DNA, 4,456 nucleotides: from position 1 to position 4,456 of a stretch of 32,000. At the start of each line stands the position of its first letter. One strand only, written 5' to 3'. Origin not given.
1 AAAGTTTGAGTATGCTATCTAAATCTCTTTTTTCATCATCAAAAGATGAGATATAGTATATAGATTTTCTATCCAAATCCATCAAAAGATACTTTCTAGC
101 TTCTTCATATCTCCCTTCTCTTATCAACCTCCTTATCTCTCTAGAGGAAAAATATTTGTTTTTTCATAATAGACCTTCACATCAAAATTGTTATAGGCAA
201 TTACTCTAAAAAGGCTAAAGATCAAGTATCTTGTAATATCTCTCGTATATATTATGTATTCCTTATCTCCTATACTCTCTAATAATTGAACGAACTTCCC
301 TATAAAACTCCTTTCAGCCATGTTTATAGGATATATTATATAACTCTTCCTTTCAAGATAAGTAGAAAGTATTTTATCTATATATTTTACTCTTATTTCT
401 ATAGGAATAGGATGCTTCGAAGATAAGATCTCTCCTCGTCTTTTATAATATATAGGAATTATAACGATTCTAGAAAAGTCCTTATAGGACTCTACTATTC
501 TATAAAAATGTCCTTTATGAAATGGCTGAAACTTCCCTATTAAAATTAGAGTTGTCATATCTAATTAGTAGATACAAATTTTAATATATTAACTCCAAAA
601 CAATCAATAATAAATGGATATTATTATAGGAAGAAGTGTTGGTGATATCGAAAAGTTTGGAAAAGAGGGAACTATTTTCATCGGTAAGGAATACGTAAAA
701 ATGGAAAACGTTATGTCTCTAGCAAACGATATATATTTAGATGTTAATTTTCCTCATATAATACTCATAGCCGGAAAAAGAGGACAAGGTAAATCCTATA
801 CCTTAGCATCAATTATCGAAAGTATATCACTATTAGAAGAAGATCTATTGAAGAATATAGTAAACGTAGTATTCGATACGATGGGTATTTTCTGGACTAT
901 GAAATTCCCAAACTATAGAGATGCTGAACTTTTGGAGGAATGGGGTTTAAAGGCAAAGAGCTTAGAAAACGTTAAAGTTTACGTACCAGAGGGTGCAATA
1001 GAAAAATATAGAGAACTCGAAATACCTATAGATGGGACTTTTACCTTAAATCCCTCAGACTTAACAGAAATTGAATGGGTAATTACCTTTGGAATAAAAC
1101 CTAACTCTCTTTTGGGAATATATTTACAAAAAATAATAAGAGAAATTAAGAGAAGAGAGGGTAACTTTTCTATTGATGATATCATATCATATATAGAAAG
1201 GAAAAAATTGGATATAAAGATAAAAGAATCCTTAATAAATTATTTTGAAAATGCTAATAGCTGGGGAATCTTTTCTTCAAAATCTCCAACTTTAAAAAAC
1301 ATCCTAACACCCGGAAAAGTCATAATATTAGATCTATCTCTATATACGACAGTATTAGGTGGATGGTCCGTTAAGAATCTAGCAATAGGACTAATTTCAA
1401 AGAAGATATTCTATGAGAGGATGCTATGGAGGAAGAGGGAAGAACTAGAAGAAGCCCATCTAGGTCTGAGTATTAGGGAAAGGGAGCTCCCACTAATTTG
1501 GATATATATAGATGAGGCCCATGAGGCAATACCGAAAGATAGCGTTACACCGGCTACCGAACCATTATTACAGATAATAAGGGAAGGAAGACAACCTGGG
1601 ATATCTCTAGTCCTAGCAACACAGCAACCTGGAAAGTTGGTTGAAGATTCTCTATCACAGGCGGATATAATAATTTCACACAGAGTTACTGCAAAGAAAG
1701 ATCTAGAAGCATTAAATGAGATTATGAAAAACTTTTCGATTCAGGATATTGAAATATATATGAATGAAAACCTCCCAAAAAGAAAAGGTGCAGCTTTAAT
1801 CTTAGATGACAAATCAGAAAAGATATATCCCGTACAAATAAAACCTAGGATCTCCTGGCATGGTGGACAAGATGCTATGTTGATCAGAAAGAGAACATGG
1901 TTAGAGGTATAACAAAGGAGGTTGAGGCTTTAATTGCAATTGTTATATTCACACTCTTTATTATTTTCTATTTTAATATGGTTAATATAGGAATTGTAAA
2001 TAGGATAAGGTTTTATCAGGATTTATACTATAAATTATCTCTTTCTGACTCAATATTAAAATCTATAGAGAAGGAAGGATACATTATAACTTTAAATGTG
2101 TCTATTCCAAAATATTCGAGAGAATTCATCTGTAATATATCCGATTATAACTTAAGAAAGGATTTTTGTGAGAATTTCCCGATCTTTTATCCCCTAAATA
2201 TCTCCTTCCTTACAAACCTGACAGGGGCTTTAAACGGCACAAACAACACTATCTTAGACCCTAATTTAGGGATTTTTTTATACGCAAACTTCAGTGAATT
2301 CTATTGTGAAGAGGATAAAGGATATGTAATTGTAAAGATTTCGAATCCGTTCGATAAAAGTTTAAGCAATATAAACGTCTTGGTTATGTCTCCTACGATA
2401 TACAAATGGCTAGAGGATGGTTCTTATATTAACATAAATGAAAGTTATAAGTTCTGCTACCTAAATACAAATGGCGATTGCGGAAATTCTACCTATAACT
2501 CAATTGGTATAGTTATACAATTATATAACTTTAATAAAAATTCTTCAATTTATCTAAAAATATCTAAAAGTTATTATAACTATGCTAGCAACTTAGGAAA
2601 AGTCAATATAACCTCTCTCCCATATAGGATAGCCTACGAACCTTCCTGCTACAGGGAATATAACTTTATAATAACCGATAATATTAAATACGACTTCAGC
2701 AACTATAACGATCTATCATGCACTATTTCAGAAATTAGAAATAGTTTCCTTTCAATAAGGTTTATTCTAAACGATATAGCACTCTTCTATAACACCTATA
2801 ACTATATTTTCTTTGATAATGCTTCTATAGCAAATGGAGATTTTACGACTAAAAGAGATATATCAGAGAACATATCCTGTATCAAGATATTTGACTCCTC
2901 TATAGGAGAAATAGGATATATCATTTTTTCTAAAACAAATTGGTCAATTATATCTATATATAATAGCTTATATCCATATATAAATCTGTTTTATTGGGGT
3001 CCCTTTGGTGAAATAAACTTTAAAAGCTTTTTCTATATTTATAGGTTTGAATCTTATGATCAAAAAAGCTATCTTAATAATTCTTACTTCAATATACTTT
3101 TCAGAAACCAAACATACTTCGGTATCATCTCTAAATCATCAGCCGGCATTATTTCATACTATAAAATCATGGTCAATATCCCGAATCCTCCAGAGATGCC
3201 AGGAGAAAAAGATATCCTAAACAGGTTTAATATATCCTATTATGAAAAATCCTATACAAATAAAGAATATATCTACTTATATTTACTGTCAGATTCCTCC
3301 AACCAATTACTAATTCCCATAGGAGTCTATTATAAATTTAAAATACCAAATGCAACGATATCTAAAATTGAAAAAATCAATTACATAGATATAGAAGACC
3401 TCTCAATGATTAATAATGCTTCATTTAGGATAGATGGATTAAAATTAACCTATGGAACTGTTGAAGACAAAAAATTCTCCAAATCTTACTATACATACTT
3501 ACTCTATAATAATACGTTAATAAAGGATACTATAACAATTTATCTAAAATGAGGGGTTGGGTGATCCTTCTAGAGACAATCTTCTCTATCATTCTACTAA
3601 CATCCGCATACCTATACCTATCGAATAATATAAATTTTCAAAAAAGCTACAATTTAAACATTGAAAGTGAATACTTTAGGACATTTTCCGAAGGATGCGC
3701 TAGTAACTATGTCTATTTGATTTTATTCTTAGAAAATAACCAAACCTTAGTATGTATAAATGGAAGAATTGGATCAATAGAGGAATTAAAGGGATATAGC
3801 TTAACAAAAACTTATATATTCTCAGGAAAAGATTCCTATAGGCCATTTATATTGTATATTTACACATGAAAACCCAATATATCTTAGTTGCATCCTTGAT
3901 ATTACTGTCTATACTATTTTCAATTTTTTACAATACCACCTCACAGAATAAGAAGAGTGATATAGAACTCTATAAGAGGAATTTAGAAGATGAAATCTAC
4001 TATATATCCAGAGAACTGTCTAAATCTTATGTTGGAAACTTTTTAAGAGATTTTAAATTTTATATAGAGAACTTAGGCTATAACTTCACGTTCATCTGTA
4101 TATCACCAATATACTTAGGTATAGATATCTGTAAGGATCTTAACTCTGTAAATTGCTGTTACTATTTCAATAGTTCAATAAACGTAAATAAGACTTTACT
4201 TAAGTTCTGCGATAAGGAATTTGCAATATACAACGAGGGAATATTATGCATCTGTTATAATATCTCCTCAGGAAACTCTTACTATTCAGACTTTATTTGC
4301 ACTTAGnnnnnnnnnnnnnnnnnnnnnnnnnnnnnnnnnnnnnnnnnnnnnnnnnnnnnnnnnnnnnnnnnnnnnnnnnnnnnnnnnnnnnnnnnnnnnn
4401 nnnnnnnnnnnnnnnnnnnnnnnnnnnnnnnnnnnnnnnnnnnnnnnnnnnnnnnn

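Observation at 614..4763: HerA/FtsK-type ATPase translationally coupled to pilin-like, sequon-rich secreted proteins: candidate undescribed surface, attachment or translocation module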

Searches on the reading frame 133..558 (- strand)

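Call 88: search_protein_families(library=pfam, proteins=[window:133-558:-], max_evalue=0.001)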
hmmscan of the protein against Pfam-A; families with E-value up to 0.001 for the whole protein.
window:133-558:- (141 aa): 1 family
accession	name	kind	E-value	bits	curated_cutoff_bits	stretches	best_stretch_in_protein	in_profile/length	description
PF01467.32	CTP_transf_like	-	0.00048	20.8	21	1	5-63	1-57/133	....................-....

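Call 96: search_protein_families(library=padloc, proteins=[window:133-558:-], max_evalue=0.01)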
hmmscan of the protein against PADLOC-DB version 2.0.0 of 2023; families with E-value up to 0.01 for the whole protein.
window:133-558:- (141 aa): 0 families

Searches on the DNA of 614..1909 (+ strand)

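Call 80: search_rna_families(source=L094, start=10400, end=13700)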
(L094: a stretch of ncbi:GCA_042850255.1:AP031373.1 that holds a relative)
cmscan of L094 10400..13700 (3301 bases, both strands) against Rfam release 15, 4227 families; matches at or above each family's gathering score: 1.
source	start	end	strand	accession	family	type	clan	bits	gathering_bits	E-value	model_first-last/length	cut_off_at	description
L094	10524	13455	-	RF02540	LSU_rRNA_archaea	Gene; rRNA;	CL00112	2522.8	50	0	1-2987/2987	no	Archaeal large subunit ribosomal RNA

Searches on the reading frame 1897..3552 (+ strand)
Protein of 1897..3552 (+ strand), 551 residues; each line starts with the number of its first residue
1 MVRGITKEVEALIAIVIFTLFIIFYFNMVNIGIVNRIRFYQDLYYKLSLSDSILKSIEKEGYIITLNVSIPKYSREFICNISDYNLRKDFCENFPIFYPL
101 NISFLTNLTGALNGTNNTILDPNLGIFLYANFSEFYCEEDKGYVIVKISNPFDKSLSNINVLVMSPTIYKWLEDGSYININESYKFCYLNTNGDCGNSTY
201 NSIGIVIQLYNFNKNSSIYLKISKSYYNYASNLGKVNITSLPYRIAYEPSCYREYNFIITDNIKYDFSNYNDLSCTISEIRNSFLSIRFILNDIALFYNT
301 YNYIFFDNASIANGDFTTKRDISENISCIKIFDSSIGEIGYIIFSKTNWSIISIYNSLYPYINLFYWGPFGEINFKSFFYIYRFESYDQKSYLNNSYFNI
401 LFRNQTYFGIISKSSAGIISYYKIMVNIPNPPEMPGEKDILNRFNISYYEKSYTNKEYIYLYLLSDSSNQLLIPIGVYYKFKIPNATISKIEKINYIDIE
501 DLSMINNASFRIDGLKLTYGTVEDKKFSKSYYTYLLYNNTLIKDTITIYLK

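Call 3: search_protein_families(library=pfam, proteins=[window:1897-3552:+], max_evalue=1)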
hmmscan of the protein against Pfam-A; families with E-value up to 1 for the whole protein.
window:1897-3552:+ (551 aa): 0 families

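Call 4: search_protein_families(library=ncbifam, proteins=[window:1897-3552:+], max_evalue=1)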
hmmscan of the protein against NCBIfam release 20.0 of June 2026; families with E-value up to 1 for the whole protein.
window:1897-3552:+ (551 aa): 0 families

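Call 70: search_solved_structures(query=A5, max_evalue=10)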
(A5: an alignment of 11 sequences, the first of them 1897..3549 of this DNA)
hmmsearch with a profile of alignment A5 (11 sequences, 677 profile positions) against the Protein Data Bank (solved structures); distinct sequences matched with E-value up to 10: 0.

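Call 75: find_related_loci(query=A5, collection=metagenome_contigs, flank=8000)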
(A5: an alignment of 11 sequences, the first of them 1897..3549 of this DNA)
Query A5 (551 aa) in metagenome_contigs; peptide patterns used: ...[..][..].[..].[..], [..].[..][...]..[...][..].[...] (x = any residue, [..] = any of these).
600 stretches matched a pattern (row limit reached: there are more); 2 encode a relative of the query (tblastn E <= 1e-3); 2 distinct loci.
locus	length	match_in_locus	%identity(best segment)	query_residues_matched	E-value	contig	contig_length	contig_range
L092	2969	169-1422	42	1-274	2e-40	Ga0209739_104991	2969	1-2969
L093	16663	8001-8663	43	1-209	8e-40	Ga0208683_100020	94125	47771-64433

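Call 93: search_protein_representatives(protein=window:1897-3549:+)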
Query: 551 residues. Proteins with E-value up to 0.001 (for the whole library): 5; up to 1e-10: 5; up to 1e-30: 4. The best 5 are listed.
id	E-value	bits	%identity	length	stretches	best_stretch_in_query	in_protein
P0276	4.6e-155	533.9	54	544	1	1-551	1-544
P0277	9.7e-58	212.7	36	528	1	1-551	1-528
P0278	4.3e-47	177.6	36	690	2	1-275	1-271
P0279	1.1e-33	133.3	45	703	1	1-228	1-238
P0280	7.8e-25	104.1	42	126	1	1-118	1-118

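Call 96: search_protein_families(library=padloc, proteins=[window:1897-3552:+], max_evalue=0.01)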
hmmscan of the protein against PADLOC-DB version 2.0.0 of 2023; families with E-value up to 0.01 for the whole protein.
window:1897-3552:+ (551 aa): 0 families

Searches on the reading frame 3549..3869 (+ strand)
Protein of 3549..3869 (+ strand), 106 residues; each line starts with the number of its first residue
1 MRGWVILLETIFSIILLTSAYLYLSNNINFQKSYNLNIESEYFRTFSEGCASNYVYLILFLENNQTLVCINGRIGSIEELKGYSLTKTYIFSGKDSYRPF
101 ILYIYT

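Call 3: search_protein_families(library=pfam, proteins=[window:3549-3869:+], max_evalue=1)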
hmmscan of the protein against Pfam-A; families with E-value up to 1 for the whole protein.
window:3549-3869:+ (106 aa): 1 family
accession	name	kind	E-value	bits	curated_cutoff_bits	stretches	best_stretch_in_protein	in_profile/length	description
PF08274.17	Zn_Ribbon_YjdM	-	0.16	12.4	30.8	1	48-69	6-22/30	PhnA Zinc-Ribbon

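Call 4: search_protein_families(library=ncbifam, proteins=[window:3549-3869:+], max_evalue=1)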
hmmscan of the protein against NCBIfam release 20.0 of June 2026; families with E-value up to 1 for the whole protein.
window:3549-3869:+ (106 aa): 0 families

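Call 44: search_protein_families(library=pfam, alignment_id=A6, max_evalue=10)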
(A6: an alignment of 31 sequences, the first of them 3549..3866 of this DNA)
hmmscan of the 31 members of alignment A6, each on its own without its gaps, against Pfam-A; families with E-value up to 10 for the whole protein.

A. member 1, window:3549-3866:+ (106 aa): 1 family
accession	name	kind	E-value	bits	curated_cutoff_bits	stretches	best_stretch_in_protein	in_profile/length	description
PF08274.17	Zn_Ribbon_YjdM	-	0.16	12.4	30.8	1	48-69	6-22/30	PhnA Zinc-Ribbon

B. families by the number of members that match (of 31 scanned): 18 families
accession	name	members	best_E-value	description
PF13179.11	DUF4006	2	0.031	Family of unknown function (DUF4006)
PF23616.1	Ig_GEX2_N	2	0.032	GEX2 N-terminal Ig-like domain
PF10676.14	gerPA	1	0.00071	Spore germination protein gerPA/gerPF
PF12863.12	DUF3821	1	0.0036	Domain of unknown function (DUF3821)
PF22127.1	NtdA_N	1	0.011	NTD biosynthesis operon protein NtdA, N-terminal domain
PF23757.1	TPR_HPS5_insect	1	0.018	Insect HPS5 TPR domain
PF13847.12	Methyltransf_31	1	0.027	Methyltransferase domain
PF04408.29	HA2_N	1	0.041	Helicase associated domain (HA2), winged-helix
PF09156.16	Anthrax-tox_M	1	0.048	Anthrax toxin lethal factor, middle domain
PF18767.7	AID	1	0.089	Activation induced deaminase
PF08274.17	Zn_Ribbon_YjdM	1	0.16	PhnA Zinc-Ribbon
PF25500.1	DUF7913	1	0.27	Domain of unknown function (DUF7913)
PF07250.17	Glyoxal_oxid_N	1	1.7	Glyoxal oxidase N-terminus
PF00560.39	LRR_1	1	2.4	Leucine Rich Repeat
PF10102.14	DUF2341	1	3.1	Domain of unknown function (DUF2341)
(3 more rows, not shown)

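Call 71: search_solved_structures(query=A2, max_evalue=10)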
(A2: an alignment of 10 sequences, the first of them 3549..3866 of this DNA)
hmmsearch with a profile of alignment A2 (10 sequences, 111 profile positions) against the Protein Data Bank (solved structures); distinct sequences matched with E-value up to 10: 0.

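Call 96: search_protein_families(library=padloc, proteins=[window:3549-3869:+], max_evalue=0.01)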
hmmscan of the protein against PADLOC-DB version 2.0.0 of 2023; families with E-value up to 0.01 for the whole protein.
window:3549-3869:+ (106 aa): 0 families

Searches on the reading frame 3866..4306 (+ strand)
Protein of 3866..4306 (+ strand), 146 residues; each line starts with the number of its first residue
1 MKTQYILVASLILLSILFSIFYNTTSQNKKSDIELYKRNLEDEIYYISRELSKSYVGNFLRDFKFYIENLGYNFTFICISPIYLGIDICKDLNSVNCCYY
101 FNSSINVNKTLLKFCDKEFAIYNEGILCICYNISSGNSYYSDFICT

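Call 3: search_protein_families(library=pfam, proteins=[window:3866-4306:+], max_evalue=1)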
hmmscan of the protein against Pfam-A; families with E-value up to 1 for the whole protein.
window:3866-4306:+ (146 aa): 1 family
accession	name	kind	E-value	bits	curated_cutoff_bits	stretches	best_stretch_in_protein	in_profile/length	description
PF13179.11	DUF4006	-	0.15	12.4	22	1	7-48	17-58/64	Family of unknown function (DUF4006)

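Call 4: search_protein_families(library=ncbifam, proteins=[window:3866-4306:+], max_evalue=1)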
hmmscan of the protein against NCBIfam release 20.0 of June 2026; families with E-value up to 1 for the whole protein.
window:3866-4306:+ (146 aa): 0 families

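Call 96: search_protein_families(library=padloc, proteins=[window:3866-4306:+], max_evalue=0.01)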
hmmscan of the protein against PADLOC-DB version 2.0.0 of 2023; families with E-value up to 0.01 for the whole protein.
window:3866-4306:+ (146 aa): 0 families
